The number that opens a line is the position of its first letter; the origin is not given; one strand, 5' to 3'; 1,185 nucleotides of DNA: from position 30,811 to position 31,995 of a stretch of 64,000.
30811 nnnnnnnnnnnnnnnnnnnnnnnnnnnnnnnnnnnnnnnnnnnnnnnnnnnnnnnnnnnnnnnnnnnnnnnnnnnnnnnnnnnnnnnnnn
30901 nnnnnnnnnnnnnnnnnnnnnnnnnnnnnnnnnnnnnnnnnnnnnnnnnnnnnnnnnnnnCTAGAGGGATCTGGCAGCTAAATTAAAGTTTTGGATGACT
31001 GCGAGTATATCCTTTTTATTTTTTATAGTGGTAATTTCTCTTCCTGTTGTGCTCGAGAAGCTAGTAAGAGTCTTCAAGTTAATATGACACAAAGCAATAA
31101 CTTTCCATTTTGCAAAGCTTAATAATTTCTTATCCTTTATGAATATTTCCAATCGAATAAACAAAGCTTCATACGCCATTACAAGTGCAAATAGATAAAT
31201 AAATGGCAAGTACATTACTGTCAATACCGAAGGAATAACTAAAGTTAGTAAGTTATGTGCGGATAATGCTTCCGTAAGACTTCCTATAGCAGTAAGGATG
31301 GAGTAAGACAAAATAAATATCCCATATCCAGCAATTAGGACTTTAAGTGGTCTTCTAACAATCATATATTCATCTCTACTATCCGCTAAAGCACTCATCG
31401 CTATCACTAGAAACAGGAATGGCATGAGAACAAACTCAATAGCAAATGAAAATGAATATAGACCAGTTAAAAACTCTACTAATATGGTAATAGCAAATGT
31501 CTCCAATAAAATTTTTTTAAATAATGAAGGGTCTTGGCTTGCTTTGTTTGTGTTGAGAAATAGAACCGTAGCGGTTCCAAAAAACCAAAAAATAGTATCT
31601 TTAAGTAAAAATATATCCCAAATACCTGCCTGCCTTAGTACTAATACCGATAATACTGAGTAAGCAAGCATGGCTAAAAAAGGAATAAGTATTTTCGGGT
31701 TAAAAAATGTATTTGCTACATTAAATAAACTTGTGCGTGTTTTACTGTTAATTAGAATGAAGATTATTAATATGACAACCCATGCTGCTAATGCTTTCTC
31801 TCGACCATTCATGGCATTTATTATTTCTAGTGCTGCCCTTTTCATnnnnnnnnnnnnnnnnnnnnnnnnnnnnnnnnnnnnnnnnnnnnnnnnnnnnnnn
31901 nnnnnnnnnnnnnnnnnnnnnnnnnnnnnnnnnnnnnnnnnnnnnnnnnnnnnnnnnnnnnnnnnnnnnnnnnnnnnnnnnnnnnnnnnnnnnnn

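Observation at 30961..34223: Candidate novel two-gene defence module: 793-aa Zn-ribbon/PD-(D/E)xK-like protein translationally coupled to an 8-TM membrane protein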

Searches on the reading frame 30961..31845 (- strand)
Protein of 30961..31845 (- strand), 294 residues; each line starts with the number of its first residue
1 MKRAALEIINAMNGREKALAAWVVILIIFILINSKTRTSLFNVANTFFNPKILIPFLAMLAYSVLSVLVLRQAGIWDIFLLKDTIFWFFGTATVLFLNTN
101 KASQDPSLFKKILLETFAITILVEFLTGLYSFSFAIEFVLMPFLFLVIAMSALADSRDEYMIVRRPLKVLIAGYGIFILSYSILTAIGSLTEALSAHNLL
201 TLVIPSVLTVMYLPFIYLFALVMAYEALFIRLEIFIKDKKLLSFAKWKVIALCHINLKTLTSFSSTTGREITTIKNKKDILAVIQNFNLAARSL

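Call 3: search_protein_families(library=pfam, proteins=[window:30961-31845:-], max_evalue=1)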
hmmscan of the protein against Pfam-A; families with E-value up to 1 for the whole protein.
window:30961-31845:- (294 aa): 0 families

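Call 4: search_protein_families(library=padloc, proteins=[window:30961-31845:-], max_evalue=1)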
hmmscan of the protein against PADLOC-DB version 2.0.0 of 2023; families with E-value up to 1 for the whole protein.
window:30961-31845:- (294 aa): 0 families

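Call 5: search_protein_families(library=ncbifam, proteins=[window:30961-31845:-], max_evalue=1)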
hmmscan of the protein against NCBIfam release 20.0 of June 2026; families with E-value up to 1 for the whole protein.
window:30961-31845:- (294 aa): 0 families

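Call 15: find_homologous_proteins(query=window:30961-31845:-)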
Query window:30961-31845:- (294 aa): 23 proteins with E <= 0.001 among 3304 candidates.
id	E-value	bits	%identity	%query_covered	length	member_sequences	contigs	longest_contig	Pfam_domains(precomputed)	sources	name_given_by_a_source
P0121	3.9e-175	599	100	100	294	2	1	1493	-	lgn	-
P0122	6.7e-109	382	62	96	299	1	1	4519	-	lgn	-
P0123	5.2e-103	363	60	96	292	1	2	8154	-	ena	-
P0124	1.1e-101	358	60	95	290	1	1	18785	-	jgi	-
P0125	1.7e-101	358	62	94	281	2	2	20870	-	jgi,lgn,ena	-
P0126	6.1e-94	333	56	96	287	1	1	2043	-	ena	-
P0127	1.1e-86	309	58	88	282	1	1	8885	-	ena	-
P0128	1.1e-85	306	55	94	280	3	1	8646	-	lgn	-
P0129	1.8e-82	295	50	94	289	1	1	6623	-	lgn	-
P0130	3.1e-78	281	56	78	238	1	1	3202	-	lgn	-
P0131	9.1e-62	227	40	97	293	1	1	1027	-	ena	-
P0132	2.6e-51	193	38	95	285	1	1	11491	-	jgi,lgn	-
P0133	3.0e-49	186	35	95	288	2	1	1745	-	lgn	-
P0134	9.4e-45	172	36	94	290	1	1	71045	-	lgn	-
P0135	1.1e-38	152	31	95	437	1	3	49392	-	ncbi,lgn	-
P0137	1.0e-18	86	25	94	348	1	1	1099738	-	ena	-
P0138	6.9e-16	77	24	92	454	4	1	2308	-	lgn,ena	-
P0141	4.7e-10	58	27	85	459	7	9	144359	-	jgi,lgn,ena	-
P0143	5.8e-10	58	27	85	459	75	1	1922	-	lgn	-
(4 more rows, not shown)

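Call 16: find_encoding_contigs(protein=P0125, flank=7000, max_places=2)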
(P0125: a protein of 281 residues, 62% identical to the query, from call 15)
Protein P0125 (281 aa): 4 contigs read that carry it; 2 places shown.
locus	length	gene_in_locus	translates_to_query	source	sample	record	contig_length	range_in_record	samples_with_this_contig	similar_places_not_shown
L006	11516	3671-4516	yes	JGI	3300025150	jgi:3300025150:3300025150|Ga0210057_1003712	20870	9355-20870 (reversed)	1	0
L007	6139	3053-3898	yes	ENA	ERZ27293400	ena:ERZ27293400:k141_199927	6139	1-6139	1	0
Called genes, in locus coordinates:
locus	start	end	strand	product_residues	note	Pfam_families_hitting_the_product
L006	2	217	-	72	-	?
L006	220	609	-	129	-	-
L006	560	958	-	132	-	-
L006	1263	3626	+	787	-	-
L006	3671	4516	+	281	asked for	-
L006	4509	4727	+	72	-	-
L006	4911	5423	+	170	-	-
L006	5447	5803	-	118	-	-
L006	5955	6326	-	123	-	-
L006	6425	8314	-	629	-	PF23899:SU10_portal (faint)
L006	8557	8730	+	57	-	PF12728:HTH_17, PF00376:MerR, PF13411:MerR_1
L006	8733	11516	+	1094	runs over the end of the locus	PF13091:PLDc_2 (weak), PF04851:ResIII (faint), PF00176:SNF2-rel_dom, PF00271:Helicase_C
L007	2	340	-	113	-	?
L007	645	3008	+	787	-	-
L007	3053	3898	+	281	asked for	-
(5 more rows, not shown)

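Call 17: find_encoding_contigs(protein=P0124, flank=7000, max_places=2)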
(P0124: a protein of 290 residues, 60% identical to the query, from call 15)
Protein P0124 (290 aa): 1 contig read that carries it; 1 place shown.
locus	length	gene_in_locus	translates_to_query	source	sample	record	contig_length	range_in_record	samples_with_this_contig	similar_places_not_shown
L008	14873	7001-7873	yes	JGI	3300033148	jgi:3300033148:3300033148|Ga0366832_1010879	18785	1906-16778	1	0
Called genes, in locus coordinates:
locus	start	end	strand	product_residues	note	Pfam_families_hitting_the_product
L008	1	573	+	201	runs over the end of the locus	-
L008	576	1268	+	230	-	-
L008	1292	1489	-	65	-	-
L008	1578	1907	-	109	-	-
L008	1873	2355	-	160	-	-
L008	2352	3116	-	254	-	-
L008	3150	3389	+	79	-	PF13744:HTH_37 (faint), PF13560:HTH_31, PF12844:HTH_19, PF01381:HTH_3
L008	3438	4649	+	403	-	-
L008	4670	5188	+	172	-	PF13274:SocA_Panacea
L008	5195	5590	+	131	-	-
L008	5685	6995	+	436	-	-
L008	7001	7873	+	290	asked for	-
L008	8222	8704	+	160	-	PF01862:PvlArgDC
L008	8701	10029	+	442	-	PF00501:AMP-binding (weak)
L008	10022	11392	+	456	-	PF04055:Radical_SAM, PF06969:HemN_C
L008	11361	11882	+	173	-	PF05163:DinB, PF12867:DinB_2 (weak)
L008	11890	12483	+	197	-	PF08713:DNA_alkylation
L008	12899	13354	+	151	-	PF00293:NUDIX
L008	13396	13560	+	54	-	-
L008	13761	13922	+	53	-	-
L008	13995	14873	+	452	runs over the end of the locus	-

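Call 18: find_encoding_contigs(protein=P0134, flank=7000, max_places=2)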
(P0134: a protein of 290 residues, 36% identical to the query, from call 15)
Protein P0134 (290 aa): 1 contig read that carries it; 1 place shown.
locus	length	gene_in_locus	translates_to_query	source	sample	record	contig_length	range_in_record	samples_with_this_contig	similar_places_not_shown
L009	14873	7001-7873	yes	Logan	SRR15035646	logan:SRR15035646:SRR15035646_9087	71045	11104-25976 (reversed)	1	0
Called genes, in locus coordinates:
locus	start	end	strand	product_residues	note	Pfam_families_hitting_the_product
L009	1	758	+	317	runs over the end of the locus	PF01018:GTP1_OBG, PF01926:MMR_HSR1, PF02421:FeoB_N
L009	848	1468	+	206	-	-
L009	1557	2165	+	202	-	-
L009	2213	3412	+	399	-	PF01136:Peptidase_U32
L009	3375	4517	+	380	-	PF02646:RmuC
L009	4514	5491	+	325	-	PF04055:Radical_SAM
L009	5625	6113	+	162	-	-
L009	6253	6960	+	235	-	PF00696:AA_kinase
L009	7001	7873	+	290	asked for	-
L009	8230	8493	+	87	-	-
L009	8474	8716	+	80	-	PF24709:DUF7670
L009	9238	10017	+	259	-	-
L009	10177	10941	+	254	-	PF12705:PDDEXK_1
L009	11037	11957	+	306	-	-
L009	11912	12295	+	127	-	-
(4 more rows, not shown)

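Call 43: search_protein_families(library=phrogs, proteins=[window:30961-31845:-, L008:5685-6995:+], max_evalue=0.01)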
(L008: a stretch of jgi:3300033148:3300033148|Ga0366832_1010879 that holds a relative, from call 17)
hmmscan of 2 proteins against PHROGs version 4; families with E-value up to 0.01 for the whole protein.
window:30961-31845:- (294 aa): 0 families

L008:5685-6995:+ (436 aa): 0 families

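Call 47: search_protein_families(library=pfam, proteins=[P0135, P0137, P0138, P0141, P0143, L008:5685-6995:+], max_evalue=0.01)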
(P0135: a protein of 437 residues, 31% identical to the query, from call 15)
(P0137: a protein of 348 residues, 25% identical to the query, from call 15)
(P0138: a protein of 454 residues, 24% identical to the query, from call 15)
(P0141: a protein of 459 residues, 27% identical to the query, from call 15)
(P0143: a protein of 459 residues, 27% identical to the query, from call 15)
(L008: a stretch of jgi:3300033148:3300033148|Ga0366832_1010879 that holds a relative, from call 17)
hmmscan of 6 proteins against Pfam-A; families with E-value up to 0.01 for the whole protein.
P0135 (437 aa): 0 families

P0137 (348 aa): 0 families

P0138 (454 aa): 0 families

P0141 (459 aa): 0 families

P0143 (459 aa): 0 families

L008:5685-6995:+ (436 aa): 0 families

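Call 48: find_encoding_contigs(protein=P0141, flank=6000, max_places=3)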
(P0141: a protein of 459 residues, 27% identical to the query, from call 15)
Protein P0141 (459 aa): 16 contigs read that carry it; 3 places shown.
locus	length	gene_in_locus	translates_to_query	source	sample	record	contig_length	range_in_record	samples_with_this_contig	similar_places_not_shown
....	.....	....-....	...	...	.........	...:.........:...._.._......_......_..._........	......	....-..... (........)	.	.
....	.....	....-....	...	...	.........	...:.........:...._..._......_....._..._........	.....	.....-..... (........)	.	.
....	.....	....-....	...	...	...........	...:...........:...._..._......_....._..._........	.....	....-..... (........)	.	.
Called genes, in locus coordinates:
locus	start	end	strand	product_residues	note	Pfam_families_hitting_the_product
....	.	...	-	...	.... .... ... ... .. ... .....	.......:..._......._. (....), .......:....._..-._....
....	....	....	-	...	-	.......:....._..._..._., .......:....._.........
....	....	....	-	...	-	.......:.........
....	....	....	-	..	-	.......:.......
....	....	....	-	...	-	-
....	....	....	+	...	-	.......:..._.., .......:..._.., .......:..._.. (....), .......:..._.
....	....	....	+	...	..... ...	-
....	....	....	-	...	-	-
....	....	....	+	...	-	-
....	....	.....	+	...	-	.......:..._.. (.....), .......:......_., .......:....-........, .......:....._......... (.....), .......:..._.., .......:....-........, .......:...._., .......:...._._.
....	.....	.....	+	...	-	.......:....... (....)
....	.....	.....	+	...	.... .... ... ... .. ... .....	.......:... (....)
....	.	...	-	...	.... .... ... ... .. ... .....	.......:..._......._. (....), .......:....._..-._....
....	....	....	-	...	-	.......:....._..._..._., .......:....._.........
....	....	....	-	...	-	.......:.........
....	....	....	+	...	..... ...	-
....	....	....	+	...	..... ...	-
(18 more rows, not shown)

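Call 49: find_encoding_contigs(protein=P0135, flank=6000, max_places=2)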
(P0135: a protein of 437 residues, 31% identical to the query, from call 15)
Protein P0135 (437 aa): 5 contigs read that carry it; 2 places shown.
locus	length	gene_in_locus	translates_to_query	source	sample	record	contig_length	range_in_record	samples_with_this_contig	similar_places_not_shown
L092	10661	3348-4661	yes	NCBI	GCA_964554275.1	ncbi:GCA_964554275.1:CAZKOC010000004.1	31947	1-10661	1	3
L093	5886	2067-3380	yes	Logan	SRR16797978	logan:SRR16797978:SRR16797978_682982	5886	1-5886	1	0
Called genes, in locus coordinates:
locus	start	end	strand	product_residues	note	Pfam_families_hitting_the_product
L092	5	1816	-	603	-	PF03235:GmrSD_N, PF07510:GmrSD_C (faint)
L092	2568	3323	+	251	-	-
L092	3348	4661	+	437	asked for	-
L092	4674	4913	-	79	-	PF13560:HTH_31 (weak), PF12844:HTH_19 (weak), PF01381:HTH_3, PF13443:HTH_26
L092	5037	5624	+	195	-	-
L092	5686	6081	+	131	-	-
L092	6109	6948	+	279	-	-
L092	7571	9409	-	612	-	PF02463:SMC_N (weak), PF11398:DUF2813 (weak), PF13175:AAA_15, PF13476:AAA_23 (weak), PF13555:AAA_29 (weak), PF13304:AAA_21, PF20469:OLD-like_TOPRIM (weak)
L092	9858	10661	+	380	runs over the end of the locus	PF13102:Phage_int_SAM_5, PF00589:Phage_integrase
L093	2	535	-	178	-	?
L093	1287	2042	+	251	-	-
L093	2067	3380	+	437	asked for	-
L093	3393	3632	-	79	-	PF13560:HTH_31 (weak), PF12844:HTH_19 (weak), PF01381:HTH_3, PF13443:HTH_26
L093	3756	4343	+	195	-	-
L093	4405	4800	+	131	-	-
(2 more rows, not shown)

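Call 81: find_related_loci(query=A5, collection=metagenome_contigs, flank=5000)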
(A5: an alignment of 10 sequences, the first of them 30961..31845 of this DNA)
Query A5 (294 aa) in metagenome_contigs; peptide patterns used: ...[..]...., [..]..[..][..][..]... (x = any residue, [..] = any of these).
140 stretches matched a pattern; 27 encode a relative of the query (tblastn E <= 1e-3); 27 distinct loci.
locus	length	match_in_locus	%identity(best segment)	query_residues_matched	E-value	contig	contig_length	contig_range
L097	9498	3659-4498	62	8-287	7e-114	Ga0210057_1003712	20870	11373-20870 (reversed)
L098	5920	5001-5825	45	7-280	2e-80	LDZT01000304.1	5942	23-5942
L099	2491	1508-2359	43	13-293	4e-77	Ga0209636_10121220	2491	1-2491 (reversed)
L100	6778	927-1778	42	10-293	2e-74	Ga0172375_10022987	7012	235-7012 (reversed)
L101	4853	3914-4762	42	8-289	1e-73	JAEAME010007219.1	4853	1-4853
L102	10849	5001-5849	42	8-289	1e-73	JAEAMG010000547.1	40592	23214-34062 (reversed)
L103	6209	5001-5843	42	9-288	6e-73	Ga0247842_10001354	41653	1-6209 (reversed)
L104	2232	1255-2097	42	10-289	1e-73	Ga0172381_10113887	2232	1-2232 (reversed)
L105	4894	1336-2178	41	9-288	3e-71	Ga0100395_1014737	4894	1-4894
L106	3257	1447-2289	41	9-288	2e-71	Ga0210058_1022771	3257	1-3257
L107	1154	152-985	42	11-288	8e-76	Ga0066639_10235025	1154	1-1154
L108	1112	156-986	39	13-288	5e-73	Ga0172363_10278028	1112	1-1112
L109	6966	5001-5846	42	11-292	6e-65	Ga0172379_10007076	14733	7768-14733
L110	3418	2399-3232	41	11-288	6e-63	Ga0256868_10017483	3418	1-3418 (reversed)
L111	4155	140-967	39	13-287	3e-62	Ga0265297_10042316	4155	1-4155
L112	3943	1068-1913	37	7-287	5e-60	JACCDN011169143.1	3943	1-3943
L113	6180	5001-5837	38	8-285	8e-60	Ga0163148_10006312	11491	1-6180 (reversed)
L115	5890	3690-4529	36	8-286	4e-57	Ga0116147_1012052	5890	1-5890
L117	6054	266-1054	36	3-260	3e-47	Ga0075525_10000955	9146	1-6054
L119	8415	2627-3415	36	3-260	3e-47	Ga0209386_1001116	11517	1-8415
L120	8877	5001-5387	40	162-287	2e-25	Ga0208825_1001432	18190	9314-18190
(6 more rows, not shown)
